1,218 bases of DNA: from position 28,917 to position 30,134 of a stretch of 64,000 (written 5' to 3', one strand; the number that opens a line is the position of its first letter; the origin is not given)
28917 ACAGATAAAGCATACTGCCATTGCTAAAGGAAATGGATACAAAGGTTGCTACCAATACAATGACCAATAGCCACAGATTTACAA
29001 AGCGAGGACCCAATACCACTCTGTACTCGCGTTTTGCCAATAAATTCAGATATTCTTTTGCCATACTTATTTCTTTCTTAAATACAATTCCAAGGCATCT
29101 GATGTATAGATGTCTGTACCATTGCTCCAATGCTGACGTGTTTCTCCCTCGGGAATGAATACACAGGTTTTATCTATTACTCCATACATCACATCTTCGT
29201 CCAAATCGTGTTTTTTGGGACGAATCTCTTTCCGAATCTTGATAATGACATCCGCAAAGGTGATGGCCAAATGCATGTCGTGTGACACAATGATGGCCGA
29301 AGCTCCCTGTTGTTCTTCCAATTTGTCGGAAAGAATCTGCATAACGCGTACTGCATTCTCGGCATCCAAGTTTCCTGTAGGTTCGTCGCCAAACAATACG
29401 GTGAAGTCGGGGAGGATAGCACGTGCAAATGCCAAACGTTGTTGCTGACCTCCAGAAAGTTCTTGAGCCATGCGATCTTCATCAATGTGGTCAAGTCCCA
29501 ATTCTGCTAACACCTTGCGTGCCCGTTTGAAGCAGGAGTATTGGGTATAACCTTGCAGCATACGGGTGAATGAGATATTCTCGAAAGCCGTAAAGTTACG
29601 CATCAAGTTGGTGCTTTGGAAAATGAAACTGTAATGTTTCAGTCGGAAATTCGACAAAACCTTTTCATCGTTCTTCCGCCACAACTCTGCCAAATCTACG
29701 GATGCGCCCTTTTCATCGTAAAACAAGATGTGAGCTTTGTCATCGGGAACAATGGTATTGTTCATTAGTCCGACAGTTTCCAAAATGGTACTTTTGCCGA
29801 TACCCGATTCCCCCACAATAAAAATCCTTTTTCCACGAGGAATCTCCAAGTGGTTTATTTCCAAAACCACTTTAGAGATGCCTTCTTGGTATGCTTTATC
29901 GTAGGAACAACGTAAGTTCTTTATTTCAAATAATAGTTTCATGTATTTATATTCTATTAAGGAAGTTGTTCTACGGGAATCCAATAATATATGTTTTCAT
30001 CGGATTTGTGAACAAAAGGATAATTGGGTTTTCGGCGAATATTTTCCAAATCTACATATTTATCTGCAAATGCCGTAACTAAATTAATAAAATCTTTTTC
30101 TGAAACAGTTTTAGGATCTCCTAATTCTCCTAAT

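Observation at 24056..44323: Orphan trans-envelope Ser/Thr-phosphorylation system: kinases/PP2C/FHA + ABC pair + TssR-like vWA, coupled to caspase and C10 proteases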

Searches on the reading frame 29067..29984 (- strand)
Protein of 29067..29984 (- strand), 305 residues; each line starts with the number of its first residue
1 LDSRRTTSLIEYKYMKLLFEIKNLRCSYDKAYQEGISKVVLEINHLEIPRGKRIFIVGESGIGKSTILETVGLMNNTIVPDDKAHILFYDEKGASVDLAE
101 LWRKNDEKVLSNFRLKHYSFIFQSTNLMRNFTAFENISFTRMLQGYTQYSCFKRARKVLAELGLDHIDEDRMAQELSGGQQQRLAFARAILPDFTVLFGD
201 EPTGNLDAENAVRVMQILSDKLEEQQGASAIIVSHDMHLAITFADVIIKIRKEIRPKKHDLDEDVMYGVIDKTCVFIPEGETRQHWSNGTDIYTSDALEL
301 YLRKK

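Call 4: search_protein_families(library=pfam, proteins=[window:29067-29984:-], max_evalue=0.01)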
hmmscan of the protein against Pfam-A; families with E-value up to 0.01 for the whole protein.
window:29067-29984:- (305 aa): 6 families
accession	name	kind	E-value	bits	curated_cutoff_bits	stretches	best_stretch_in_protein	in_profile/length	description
PF00005.33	ABC_tran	-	1.6e-21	77.8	25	1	45-203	5-136/137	ABC transporter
PF13304.12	AAA_21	-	5.3e-05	23.9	27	0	55-76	3-24/304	AAA domain, putative AbiEii toxin, Type IV TA system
PF02463.25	SMC_N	-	0.00021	21.3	40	1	54-252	27-213/220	RecF/RecN/SMC N terminal domain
PF13191.12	AAA_16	-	0.0043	18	32.6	0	49-71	22-44/167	AAA ATPase domain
PF13671.12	AAA_33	-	0.0043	17.8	27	0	54-130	2-83/143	AAA domain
PF13401.12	AAA_22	-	0.006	17.3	27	0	54-103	8-52/130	AAA domain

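Call 25: search_protein_families(library=ncbifam, proteins=[window:29067-29984:-], max_evalue=0.001)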
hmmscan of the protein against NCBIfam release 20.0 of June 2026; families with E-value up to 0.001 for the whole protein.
window:29067-29984:- (305 aa): 184 families (the best 25 are shown)
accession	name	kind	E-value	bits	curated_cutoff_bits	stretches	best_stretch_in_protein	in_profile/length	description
TIGR02211.1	LolD_lipo_ex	equivalog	4.1e-38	131.1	307.75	1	28-245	7-210/221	lipoprotein-releasing ABC transporter ATP-binding protein LolD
TIGR03608.1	L_ocin_972_ABC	subfamily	1.2e-37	129.4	254.85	1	37-248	10-204/206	putative bacteriocin export ABC transporter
TIGR02673.1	FtsE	equivalog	1.9e-35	122.5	264.85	1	31-252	10-212/214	cell division ATP-binding protein FtsE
NF007826.0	PRK10535.1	equivalog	9.4e-35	120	966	1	15-252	1-218/648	macrolide ABC transporter ATP-binding protein/permease MacB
TIGR02315.1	ABC_phnC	equivalog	2.4e-33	115.6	266.1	1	20-252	3-221/243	phosphonate ABC transporter ATP-binding protein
NF008639.0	PRK11629.1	equivalog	1.2e-32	113.2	360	1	26-242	9-212/234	lipoprotein-releasing ABC transporter ATP-binding protein LolD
TIGR02982.1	heterocyst_DevA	subfamily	1.3e-32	113.2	295.8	1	31-250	10-214/220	ABC exporter ATP-binding subunit, DevA family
NF038007.1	ABC_ATP_DarD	equivalog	2.8e-32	112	375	1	36-251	16-214/218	darobactin export ABC transporter ATP-binding protein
NF007879.0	PRK10584.1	equivalog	5.5e-30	104.8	336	1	40-241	25-211/228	putative ABC transporter ATP-binding protein YbbA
NF040933.2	ABC_arch_GlcV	equivalog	3.5e-28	98.5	450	1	30-252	10-217/357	glucose ABC transporter ATP-binding protein GlcV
NF008428.0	PRK11264.1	equivalog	9.5e-27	93.8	406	1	38-250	16-217/250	L-cystine ABC transporter ATP-binding protein TcyN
TIGR04521.1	ECF_ATPase_2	equivalog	4.1e-26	91.7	330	1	21-251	3-219/279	energy-coupling factor transporter ATPase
TIGR01186.1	proV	subfamily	7.2e-26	91.1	326.6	1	35-250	4-203/363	betaine/proline/choline family ABC transporter ATP-binding protein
TIGR00972.1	3a0107s01c2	equivalog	1.3e-25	90.2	343.2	1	20-248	3-214/248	phosphate ABC transporter ATP-binding protein PstB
NF043075.1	MMSYN1_0197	equivalog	1.8e-25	89.6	550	1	19-251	3-207/341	spermidine/putrescine ABC transporter ATP-binding protein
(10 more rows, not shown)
